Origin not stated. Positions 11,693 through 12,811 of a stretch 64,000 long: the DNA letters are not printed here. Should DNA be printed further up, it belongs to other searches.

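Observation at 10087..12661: Compact RiPP-like cassette: HprK-like kinase, PqqD, 47-aa Cys peptide, soluble S24/S26 peptidase, radical SAM/SPASM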

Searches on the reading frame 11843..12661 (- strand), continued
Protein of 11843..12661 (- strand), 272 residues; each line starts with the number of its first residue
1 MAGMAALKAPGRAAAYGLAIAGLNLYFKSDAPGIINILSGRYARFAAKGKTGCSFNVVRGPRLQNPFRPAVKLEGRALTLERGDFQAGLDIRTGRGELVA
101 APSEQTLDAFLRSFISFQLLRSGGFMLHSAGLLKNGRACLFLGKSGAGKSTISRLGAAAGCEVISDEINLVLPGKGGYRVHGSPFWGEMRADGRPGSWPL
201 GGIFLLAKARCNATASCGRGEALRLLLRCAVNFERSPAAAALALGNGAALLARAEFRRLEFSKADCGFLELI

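Call 34: fold_search(model_id=the predicted structure, library=pdb)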
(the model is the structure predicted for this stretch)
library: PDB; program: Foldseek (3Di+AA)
matches with E <= 10: 629; with E <= 0.001: 36
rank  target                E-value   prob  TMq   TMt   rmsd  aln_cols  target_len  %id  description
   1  6asm                  1.4e-07  1.00  0.41  0.25  11.7       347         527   12  E. coli phosphoenolpyruvate carboxykinase G209S K212C mutant bound to thiosulfate (released 2018-08-29)
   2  6com                  1.4e-07  1.00  0.41  0.24  12.2       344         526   12  2.3A crystal structure of E. coli phosphoenolpyruvate carboxykinase mutant Asp269Asn (released 2018-04-04)
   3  6asi                  1.5e-07  1.00  0.41  0.25  11.7       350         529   11  E. coli phosphoenolpyruvate carboxykinase G209S mutant bound to methanesulfonate (released 2018-08-29)
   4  6asn                  1.6e-07  1.00  0.43  0.25  11.9       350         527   12  E. coli phosphoenolpyruvate carboxykinase K212I F216V mutant bound to methanesulfonate (released 2018-08-29)
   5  2pxz                  2.2e-07  1.00  0.41  0.25  12.2       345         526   12  E. coli phosphoenolpyruvate carboxykinase (PEPCK) complexed with ATP, Mg2+, Mn2+, carbon dioxide and oxaloacetate (released 2008-04-22)
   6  6v2l                  2.3e-07  1.00  0.41  0.24  12.3       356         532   11  E. coli Phosphoenolpyruvate carboxykinase S250A (released 2019-12-11)
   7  2pc9_C                4.0e-07  1.00  0.49  0.29   8.6       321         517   14  Crystal Structure Of ATP-Dependent Phosphoenolpyruvate Carboxykinase From Thermus thermophilus HB8 (released 2007-10-02)
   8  1oen                  4.0e-07  1.00  0.48  0.27  11.8       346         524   12  PHOSPHOENOLPYRUVATE CARBOXYKINASE (released 1996-11-08)
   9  1ayl                  4.8e-07  1.00  0.47  0.28   8.7       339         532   12  PHOSPHOENOLPYRUVATE CARBOXYKINASE (released 1997-01-11)
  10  6at2                  5.4e-07  1.00  0.42  0.25  11.9       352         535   12  E. coli phosphoenolpyruvate carboxykinase G209N mutant bound to thiosulfate (released 2018-08-29)
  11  6v2m                  6.5e-07  1.00  0.41  0.24  12.5       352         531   12  Structure of Escherichia coli Asp269Asn mutant phosphoenolpyruvate carboxykinase (released 2019-12-11)
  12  1j3b_A                7.3e-07  1.00  0.45  0.27   9.1       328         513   15  Crystal structure of ATP-dependent phosphoenolpyruvate carboxykinase from Thermus thermophilus HB8 (released 2003-02-11)
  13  9a4u_A                7.3e-07  1.00  0.47  0.27   9.6       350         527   12  Integrative model of PCKA-QOX2 by crosslinking MS and deep learning (released 2024-09-18)
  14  1k3c                  9.9e-07  1.00  0.42  0.25  10.2       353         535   12  Phosphoenolpyruvate carboxykinase in complex with ADP, AlF3 and Pyruvate (released 2001-12-19)
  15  2pc9_A                1.1e-06  1.00  0.49  0.29   8.1       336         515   14  Crystal Structure Of ATP-Dependent Phosphoenolpyruvate Carboxykinase From Thermus thermophilus HB8 (released 2007-10-02)
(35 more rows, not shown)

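Call 41: search_protein_families(library=pfam, proteins=[L043:788-1666:+, L052:12030-15629:+, L011:3995-6298:+], max_evalue=0.01)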
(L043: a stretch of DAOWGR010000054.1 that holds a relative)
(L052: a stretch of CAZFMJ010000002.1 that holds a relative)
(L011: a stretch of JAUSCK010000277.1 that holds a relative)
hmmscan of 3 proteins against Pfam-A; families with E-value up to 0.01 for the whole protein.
L043:788-1666:+ (292 aa): 1 family
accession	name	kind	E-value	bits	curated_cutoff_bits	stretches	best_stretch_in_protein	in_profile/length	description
PF14907.12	NTP_transf_5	-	5.7e-15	56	31.2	1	6-181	49-229/249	Uncharacterised nucleotidyltransferase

L052:12030-15629:+ (1200 aa): 4 families
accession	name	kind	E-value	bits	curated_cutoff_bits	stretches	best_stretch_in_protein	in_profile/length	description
PF25788.1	Ig_Rha78A_N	-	0.00099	19.8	27.4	0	718-797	19-103/105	Rha78A-like, N-terminal immunoglobulin domain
PF14292.12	SusE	-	0.0011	19.5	25.2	0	1138-1185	14-67/106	SusE outer membrane protein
PF12245.14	Big_3_2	-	0.0014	19.3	23.3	0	1093-1128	85-119/122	Bacterial Ig-like domain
PF13750.12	Big_3_3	-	0.003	17.7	27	0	1085-1126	103-144/157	Bacterial Ig-like domain (group 3)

L011:3995-6298:+ (767 aa): 1 family
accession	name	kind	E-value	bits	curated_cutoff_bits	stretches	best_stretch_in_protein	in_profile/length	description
PF01564.23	Spermine_synth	-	8.2e-09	35.7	22.9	1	529-642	18-130/186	Spermine/spermidine synthase domain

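Call 53: search_protein_representatives(alignment_id=A1)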
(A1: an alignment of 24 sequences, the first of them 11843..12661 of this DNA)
Query: 24 sequences, 269 profile positions. Proteins with E-value up to 0.001 (for the whole library): 17304; up to 1e-10: 5813; up to 1e-30: 271. The best 150 are listed.
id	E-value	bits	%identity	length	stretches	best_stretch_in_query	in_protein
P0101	8.5e-116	402.1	-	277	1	24-269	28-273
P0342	4.8e-98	343.9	-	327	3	153-268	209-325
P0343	1.0e-87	310.1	-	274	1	13-269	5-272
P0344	1.4e-74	267.0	-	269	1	11-268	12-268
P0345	3.0e-72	259.3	-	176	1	95-269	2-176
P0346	9.6e-72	257.7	-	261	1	9-267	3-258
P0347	6.8e-60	218.8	-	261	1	14-262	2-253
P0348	2.0e-58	214.0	-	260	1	20-268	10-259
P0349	1.0e-57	211.6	-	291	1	35-268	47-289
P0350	2.5e-56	207.1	-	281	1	10-261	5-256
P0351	9.9e-55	201.9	-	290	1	15-261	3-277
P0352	1.5e-49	184.9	-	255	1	36-268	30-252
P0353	1.0e-47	178.9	-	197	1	84-261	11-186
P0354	1.1e-47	178.7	-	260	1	12-260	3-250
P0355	3.1e-47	177.3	-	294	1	8-261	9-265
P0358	1.7e-45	171.6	-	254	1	14-268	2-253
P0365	1.5e-44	168.5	-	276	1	7-260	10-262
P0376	7.0e-43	163.0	-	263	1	12-268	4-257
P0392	1.0e-40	155.9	-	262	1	13-261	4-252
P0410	3.6e-39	150.9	-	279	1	11-265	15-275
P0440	1.6e-36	142.2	-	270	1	7-267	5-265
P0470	4.9e-35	137.3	-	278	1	13-269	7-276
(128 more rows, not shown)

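Call 54: search_protein_families(library=ncbifam, proteins=[P0347, P0350, P0354, P0358, P0365, P0376, P0392, P0410, P0440, P0470], max_evalue=0.00001)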
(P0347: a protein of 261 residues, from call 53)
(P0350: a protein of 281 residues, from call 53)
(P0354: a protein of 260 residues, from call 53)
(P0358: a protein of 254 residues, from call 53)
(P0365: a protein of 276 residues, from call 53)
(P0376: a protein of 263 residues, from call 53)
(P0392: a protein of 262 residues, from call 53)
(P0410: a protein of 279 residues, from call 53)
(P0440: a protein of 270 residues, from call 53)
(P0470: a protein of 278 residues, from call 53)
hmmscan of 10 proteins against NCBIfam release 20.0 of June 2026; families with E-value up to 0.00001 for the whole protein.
P0347 (261 aa): 2 families
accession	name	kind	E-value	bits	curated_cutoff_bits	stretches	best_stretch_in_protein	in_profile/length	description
TIGR04352.1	HprK_rel_A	equivalog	9.1e-08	31.5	200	1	106-157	93-145/280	HprK-related kinase A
TIGR04249.1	SCM_chp_ScmC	equivalog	1.5e-06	27.8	125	1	94-213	111-235/292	SynChlorMet cassette protein ScmC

P0350 (281 aa): 3 families
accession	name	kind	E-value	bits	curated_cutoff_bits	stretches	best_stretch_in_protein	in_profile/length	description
TIGR04249.1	SCM_chp_ScmC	equivalog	9.2e-11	41.6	125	1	113-223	120-238/292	SynChlorMet cassette protein ScmC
TIGR04355.1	HprK_rel_B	hypoth_equivalog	1.4e-07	31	200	0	114-174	140-202/351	HprK-related kinase B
TIGR04352.1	HprK_rel_A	equivalog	7.7e-06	25.2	200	0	119-166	97-146/280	HprK-related kinase A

P0354 (260 aa): 1 family
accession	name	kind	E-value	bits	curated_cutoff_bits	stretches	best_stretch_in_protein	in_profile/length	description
TIGR04249.1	SCM_chp_ScmC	equivalog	3.8e-06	26.5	125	0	93-257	106-287/292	SynChlorMet cassette protein ScmC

P0358 (254 aa): 1 family
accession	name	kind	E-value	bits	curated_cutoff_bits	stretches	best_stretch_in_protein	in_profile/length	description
TIGR04352.1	HprK_rel_A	equivalog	2e-06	27.1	200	1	105-161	95-151/280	HprK-related kinase A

P0365 (276 aa): 2 families
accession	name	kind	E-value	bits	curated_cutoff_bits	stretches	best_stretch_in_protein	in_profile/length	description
TIGR04355.1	HprK_rel_B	hypoth_equivalog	3.9e-08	32.8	200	1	113-181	132-202/351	HprK-related kinase B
TIGR04249.1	SCM_chp_ScmC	equivalog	4.1e-06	26.3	125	1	44-214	47-222/292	SynChlorMet cassette protein ScmC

P0376 (263 aa): 2 families
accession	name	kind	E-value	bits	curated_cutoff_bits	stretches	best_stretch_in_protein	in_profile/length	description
TIGR04355.1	HprK_rel_B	hypoth_equivalog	1.5e-06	27.6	200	1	109-143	140-174/351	HprK-related kinase B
TIGR04249.1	SCM_chp_ScmC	equivalog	8.3e-06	25.3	125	0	108-213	120-233/292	SynChlorMet cassette protein ScmC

P0392 (262 aa): 2 families
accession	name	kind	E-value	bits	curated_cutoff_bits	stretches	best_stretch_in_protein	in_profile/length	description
TIGR04352.1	HprK_rel_A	equivalog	1.4e-10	40.8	200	1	105-162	87-146/280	HprK-related kinase A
TIGR04249.1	SCM_chp_ScmC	equivalog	8.2e-09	35.2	125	1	105-219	117-238/292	SynChlorMet cassette protein ScmC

P0410 (279 aa): 0 families

P0440 (270 aa): 1 family
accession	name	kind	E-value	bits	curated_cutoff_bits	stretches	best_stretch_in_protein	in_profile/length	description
TIGR04249.1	SCM_chp_ScmC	equivalog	5.2e-08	32.6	125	1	103-182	108-188/292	SynChlorMet cassette protein ScmC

P0470 (278 aa): 3 families
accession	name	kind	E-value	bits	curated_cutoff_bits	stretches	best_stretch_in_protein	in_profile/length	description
TIGR04249.1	SCM_chp_ScmC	equivalog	2.8e-09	36.7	125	1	124-276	119-288/292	SynChlorMet cassette protein ScmC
TIGR04355.1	HprK_rel_B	hypoth_equivalog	4.6e-09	35.8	200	1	125-223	139-236/351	HprK-related kinase B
TIGR04352.1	HprK_rel_A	equivalog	1.8e-08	33.8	200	1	128-180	94-147/280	HprK-related kinase A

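Call 59: find_related_loci(query=A4, collection=genome_contigs, flank=6000)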
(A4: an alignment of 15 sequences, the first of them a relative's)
Query A4 (277 aa) in genome_contigs; peptide patterns used: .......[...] (x = any residue, [..] = any of these).
145 stretches matched a pattern; 131 encode a relative of the query (tblastn E <= 1e-3); the best 80 are kept; 80 distinct loci.
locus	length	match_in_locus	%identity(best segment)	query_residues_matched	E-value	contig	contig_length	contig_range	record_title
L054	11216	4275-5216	55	1-277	4e-104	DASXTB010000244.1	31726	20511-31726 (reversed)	MAG TPA_asm: Acidobacteriota bacterium isolate SMAG_U4681 k141_3538041, whole genome shotgun sequence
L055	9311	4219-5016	36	4-270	3e-39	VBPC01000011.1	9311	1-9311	MAG: Candidatus Rokuibacteriota bacterium isolate AR_45 14_0927_12_20cm_scaffold_4775_e:104.2, whole genome shotgun sequ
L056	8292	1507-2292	36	8-270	1e-38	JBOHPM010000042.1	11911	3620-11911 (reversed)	MAG: Candidatus Rokuibacteriota bacterium isolate SD8033_metabat2.bin.13 NODE_1147_length_11911_cov_3.764172, whole geno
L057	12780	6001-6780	33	10-269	5e-38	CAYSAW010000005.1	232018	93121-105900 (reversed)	MAG TPA_asm: uncultured bacterium isolate binchicken_co30_76 genome assembly, contig: NODE_55_length_232018_cov_22.06278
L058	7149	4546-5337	36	8-270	7e-37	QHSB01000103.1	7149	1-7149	MAG: Candidatus Rokuibacteriota bacterium isolate AR40 14_0903_16_30cm_scaffold_19643_curated, whole genome shotgun sequ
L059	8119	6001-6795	33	2-270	9e-37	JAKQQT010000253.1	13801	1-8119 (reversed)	MAG: Armatimonadota bacterium isolate USMO_maxbin.175 k141_301333, whole genome shotgun sequence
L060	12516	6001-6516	42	107-277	1e-36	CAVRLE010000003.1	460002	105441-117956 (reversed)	MAG: uncultured Acidobacteriota bacterium isolate MFD05513.bin.2.152 genome assembly, contig: contig_17652, whole genome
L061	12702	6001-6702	39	36-270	2e-36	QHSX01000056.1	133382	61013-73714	MAG: Candidatus Rokuibacteriota bacterium isolate AR20 14_0929_02_40cm_scaffold_101_curated, whole genome shotgun sequen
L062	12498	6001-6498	44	107-271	3e-36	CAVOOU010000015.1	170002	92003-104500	MAG: uncultured Acidobacteriota bacterium isolate MFD00125.bin.2.36 genome assembly, contig: contig_36117, whole genome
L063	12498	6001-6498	43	107-271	4e-36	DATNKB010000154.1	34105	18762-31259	MAG TPA_asm: Candidatus Dormiibacterota bacterium isolate SMAG_U11414 k141_315625, whole genome shotgun sequence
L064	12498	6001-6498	43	107-271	5e-36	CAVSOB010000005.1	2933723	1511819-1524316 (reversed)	MAG: uncultured Acidobacteriota bacterium isolate MFD03346.bin.1.44 genome assembly, contig: contig_2716, whole genome s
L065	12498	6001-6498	43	107-271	6e-36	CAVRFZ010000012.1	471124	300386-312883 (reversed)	MAG: uncultured Acidobacteriota bacterium isolate MFD05377.bin.3.143 genome assembly, contig: contig_57655, whole genome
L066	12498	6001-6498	44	107-271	2e-35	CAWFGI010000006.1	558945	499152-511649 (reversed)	MAG: uncultured Acidobacteriota bacterium isolate MFD00731.bin.3.104 genome assembly, contig: contig_27216, whole genome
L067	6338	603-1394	31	10-270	2e-35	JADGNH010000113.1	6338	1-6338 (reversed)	MAG: Methanobacteriaceae archaeon isolate Chersky.38_6 contig-100_5033, whole genome shotgun sequence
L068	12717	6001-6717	34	30-270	1e-35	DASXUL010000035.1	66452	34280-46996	MAG TPA_asm: Armatimonadota bacterium isolate SMAG_U4717 k141_83459, whole genome shotgun sequence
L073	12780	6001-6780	33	8-269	6e-35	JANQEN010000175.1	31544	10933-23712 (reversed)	MAG: Chitinivibrionales bacterium isolate PL23a_bin.29 k99_2867943, whole genome shotgun sequence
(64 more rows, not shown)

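Call 63: search_protein_families(library=ncbifam, proteins=[L064:6784-7953:+, L064:5710-6501:+, L064:10836-11450:+, L067:1688-2728:+, L055:3625-4095:+], max_evalue=1)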
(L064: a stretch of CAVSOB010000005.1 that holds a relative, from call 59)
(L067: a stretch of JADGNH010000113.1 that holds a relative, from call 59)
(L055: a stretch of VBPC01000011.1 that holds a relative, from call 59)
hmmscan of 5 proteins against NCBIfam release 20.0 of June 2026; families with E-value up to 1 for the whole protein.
L064:6784-7953:+ (389 aa): 75 families (the best 25 are shown)
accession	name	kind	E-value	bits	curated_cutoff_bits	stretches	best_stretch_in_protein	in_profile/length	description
TIGR04545.1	rSAM_ahbD_hemeb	equivalog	1e-44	153.4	500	1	25-339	4-329/339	heme b synthase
TIGR04055.1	rSAM_NirJ2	equivalog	5.6e-40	137.8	500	1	26-339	5-316/326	putative heme d1 biosynthesis radical SAM protein NirJ2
TIGR03962.1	mycofact_rSAM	equivalog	4.9e-34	118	265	1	22-326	13-311/339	mycofactocin radical SAM maturase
TIGR04053.2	TIGR04053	equivalog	4.6e-32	111.7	395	2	20-186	7-179/366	TIGR04053 family radical SAM/SPASM domain-containing protein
TIGR04051.1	rSAM_NirJ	equivalog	6e-32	111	515.45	2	25-185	6-168/354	heme d1 biosynthesis radical SAM protein NirJ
TIGR04546.1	rSAM_ahbC_deAc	equivalog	3.9e-30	104.9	650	1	25-187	43-207/390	12,18-didecarboxysiroheme deacetylase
TIGR04303.1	GeoRSP_rSAM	equivalog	1.4e-28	100.4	400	2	24-185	8-169/325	GeoRSP system radical SAM/SPASM protein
TIGR02109.1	PQQ_syn_pqqE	equivalog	2.3e-28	99.1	381.35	2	19-184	5-173/358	pyrroloquinoline quinone biosynthesis protein PqqE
NF050035.1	rSAM_WgK_link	exception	4.4e-28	98.3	650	2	19-202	7-193/367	radical SAM/SPASM peptide maturase WgkB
TIGR04054.1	rSAM_NirJ1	equivalog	7.8e-28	97.2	650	2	23-186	38-203/387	putative heme d1 biosynthesis radical SAM protein NirJ1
NF045574.1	sacti_mat_StsB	exception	3.4e-27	95.4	625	2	23-185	98-261/466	StsB family radical SAM/SPASM domain sactipeptide maturase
TIGR04347.1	pseudo_SAM_Halo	equivalog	3.8e-27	95.6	525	1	24-185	41-204/390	TIGR04347 family pseudo-SAM/SPASM protein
TIGR04340.1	rSAM_ACGX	hypoth_equivalog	8e-23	81.2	400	2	25-176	7-165/341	radical SAM/SPASM domain protein, ACGX system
TIGR02668.1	moaA_archaeal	equivalog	6.2e-22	77.9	325.25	1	22-178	11-171/303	GTP 3',8-cyclase MoaA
TIGR04250.1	SCM_rSAM_ScmE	equivalog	8.9e-22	77.5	400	2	20-186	2-172/358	SynChlorMet cassette radical SAM/SPASM protein ScmE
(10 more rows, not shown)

L064:5710-6501:+ (263 aa): 13 families
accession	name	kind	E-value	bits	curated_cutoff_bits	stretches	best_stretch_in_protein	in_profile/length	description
TIGR04249.1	SCM_chp_ScmC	equivalog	7.9e-11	41.8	125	1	114-259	123-286/292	SynChlorMet cassette protein ScmC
TIGR04352.1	HprK_rel_A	equivalog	7.8e-08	31.7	200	1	116-167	96-149/280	HprK-related kinase A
TIGR04355.1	HprK_rel_B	hypoth_equivalog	6.2e-05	22.3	200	1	113-145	141-173/351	HprK-related kinase B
NF002059.0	PRK00889.1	subfamily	0.0045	16.7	244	1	126-146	3-23/177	adenylyl-sulfate kinase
TIGR02857.1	CydD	equivalog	0.065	12.2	435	1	120-147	340-367/529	thiol reductant ABC exporter subunit CydD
NF005115.0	PRK06547.1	equivalog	0.085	12.2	173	0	133-146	20-33/172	hypothetical protein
TIGR02203.1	MsbA_lipidA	equivalog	0.12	10.8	602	1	123-149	354-380/572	lipid A export permease/ATP-binding protein MsbA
NF047345.1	SCCmet_Cch1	equivalog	0.13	10.8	700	1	117-160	175-220/542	cassette chromosome replicative helicase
NF045513.1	HepA_fam_ABC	equivalog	0.14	10.5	725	1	124-163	396-441/610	heterocyst formation ABC transporter subunit HepA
TIGR03608.1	L_ocin_972_ABC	subfamily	0.28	10.6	254.85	1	124-144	20-40/206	putative bacteriocin export ABC transporter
TIGR02397.1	dnaX_nterm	equivalog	0.28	10.4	250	1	122-145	30-53/355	DNA polymerase III subunit gamma/tau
NF011514.0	PRK14953.1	equivalog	0.3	10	536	1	119-146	29-56/488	DNA polymerase III subunits gamma and tau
NF008381.0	PRK11176.1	equivalog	0.31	9.3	867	1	124-147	365-388/582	lipid A ABC transporter ATP-binding protein/permease MsbA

L064:10836-11450:+ (204 aa): 5 families
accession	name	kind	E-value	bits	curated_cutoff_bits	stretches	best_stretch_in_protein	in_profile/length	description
TIGR02228.1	sigpep_I_arch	equivalog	1.2e-13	51.2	51.85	1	61-161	24-122/158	signal peptidase I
TIGR02227.1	sigpep_I_bact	equivalog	3.1e-06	27.1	47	1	71-119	22-75/162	signal peptidase I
TIGR02754.1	sod_Ni_protease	equivalog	0.01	16.3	63.25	1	73-105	2-36/90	nickel-type superoxide dismutase maturation protease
NF003084.0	PRK04012.1-3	subfamily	0.084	12.7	91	1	82-105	60-83/104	translation initiation factor IF-1A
NF003086.0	PRK04012.2-2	equivalog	0.085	12.7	202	1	82-106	63-87/116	translation initiation factor IF-1A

L067:1688-2728:+ (346 aa): 76 families (the best 25 are shown)
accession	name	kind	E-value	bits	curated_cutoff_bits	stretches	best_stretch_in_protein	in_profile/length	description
TIGR04545.1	rSAM_ahbD_hemeb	equivalog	3.4e-46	158.3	500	2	25-217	4-198/339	heme b synthase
TIGR04055.1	rSAM_NirJ2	equivalog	7.6e-39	134.1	500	1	26-325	5-317/326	putative heme d1 biosynthesis radical SAM protein NirJ2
TIGR03962.1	mycofact_rSAM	equivalog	1.8e-35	122.7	265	1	24-311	15-311/339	mycofactocin radical SAM maturase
TIGR04053.2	TIGR04053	equivalog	2.5e-35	122.4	395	2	25-187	12-180/366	TIGR04053 family radical SAM/SPASM domain-containing protein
TIGR04051.1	rSAM_NirJ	equivalog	3.3e-32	111.9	515.45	1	26-181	7-164/354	heme d1 biosynthesis radical SAM protein NirJ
TIGR04303.1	GeoRSP_rSAM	equivalog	2.6e-31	109.4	400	1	23-309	7-302/325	GeoRSP system radical SAM/SPASM protein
TIGR02109.1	PQQ_syn_pqqE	equivalog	9.6e-30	103.7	381.35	2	25-186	11-175/358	pyrroloquinoline quinone biosynthesis protein PqqE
TIGR04250.1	SCM_rSAM_ScmE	equivalog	2.3e-28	99.1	400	2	23-178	5-163/358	SynChlorMet cassette radical SAM/SPASM protein ScmE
TIGR04546.1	rSAM_ahbC_deAc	equivalog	5.4e-28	97.9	650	1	25-180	43-200/390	12,18-didecarboxysiroheme deacetylase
NF045574.1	sacti_mat_StsB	exception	2.1e-27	96.1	625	1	19-331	94-414/466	StsB family radical SAM/SPASM domain sactipeptide maturase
NF050035.1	rSAM_WgK_link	exception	9.5e-27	93.9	650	2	26-191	14-182/367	radical SAM/SPASM peptide maturase WgkB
TIGR04054.1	rSAM_NirJ1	equivalog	1.5e-25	89.6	650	1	25-179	40-196/387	putative heme d1 biosynthesis radical SAM protein NirJ1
TIGR04340.1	rSAM_ACGX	hypoth_equivalog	5.3e-24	85.1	400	2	22-179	4-168/341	radical SAM/SPASM domain protein, ACGX system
TIGR04317.1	W_rSAM_matur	equivalog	2.9e-23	82.6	380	1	25-311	8-321/349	tungsten cofactor oxidoreductase radical SAM maturase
TIGR02668.1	moaA_archaeal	equivalog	4.2e-22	78.5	325.25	1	18-187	7-181/303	GTP 3',8-cyclase MoaA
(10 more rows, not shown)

L055:3625-4095:+ (156 aa): 5 families
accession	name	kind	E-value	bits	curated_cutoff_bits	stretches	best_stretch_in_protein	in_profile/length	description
TIGR02228.1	sigpep_I_arch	equivalog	8e-12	45.3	51.85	1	32-89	38-100/158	signal peptidase I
TIGR02227.1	sigpep_I_bact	equivalog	2.1e-07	31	47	1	30-89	25-88/162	signal peptidase I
NF046067.1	SigPepSipWBacil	equivalog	0.00024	20.7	190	1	33-81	46-97/189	signal peptidase I SipW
TIGR02754.1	sod_Ni_protease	equivalog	0.025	15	63.25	1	29-89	2-66/90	nickel-type superoxide dismutase maturation protease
NF009153.0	PRK12497.3-1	equivalog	0.027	14.6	171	1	59-104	44-89/125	YraN family protein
